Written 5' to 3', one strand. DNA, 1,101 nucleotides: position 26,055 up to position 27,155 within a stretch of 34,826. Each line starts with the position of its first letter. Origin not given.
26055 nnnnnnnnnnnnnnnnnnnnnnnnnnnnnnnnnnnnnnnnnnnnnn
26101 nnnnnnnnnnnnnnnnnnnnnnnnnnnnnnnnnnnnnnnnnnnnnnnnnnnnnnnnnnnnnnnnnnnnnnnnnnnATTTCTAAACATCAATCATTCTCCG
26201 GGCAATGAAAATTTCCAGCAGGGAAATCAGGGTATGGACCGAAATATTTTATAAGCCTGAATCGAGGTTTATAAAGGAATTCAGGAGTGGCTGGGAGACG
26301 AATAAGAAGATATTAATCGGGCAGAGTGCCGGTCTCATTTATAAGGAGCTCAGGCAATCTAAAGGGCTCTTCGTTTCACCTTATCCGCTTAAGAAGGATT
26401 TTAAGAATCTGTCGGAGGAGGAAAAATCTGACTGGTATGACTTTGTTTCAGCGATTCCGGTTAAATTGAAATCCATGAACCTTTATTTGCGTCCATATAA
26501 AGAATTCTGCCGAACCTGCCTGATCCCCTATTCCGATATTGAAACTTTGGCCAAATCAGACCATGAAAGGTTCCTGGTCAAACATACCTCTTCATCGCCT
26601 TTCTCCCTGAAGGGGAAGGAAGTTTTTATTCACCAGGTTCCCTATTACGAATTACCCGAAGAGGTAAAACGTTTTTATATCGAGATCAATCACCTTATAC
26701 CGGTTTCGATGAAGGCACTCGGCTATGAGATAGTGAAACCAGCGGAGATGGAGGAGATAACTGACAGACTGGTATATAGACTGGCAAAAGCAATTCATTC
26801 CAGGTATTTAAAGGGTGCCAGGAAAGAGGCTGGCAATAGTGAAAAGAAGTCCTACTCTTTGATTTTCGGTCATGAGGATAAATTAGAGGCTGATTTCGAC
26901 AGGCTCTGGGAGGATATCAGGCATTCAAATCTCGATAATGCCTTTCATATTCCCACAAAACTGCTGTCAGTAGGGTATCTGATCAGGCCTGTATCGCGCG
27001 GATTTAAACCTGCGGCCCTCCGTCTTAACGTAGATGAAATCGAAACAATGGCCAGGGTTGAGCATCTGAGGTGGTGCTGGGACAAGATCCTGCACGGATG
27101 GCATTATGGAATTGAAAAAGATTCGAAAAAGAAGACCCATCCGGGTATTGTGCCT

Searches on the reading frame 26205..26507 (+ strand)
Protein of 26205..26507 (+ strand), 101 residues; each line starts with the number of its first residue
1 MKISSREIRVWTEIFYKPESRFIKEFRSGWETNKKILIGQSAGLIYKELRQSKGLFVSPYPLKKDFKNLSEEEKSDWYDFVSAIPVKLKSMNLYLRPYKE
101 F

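Call 56: search_protein_families(library=pfam, proteins=[window:26205-26507:+], max_evalue=10)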
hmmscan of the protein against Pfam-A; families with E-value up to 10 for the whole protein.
seq(101 aa): 0 families

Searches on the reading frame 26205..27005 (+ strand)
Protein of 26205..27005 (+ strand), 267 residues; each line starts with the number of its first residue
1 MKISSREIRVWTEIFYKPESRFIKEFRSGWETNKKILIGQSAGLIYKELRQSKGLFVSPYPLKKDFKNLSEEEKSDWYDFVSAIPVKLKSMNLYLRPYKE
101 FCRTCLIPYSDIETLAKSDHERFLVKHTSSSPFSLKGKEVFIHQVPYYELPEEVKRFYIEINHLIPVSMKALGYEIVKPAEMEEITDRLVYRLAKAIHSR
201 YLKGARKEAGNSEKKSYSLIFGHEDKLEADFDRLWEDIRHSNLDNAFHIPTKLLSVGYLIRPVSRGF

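Call 56: search_protein_families(library=pfam, proteins=[window:26205-27005:+], max_evalue=10)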
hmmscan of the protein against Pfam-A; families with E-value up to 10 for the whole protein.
seq(267 aa): 1 family
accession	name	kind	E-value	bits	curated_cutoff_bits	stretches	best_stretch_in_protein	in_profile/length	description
PF02026.21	RyR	-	0.14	12.9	27.4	0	144-177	57-90/91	RyR domain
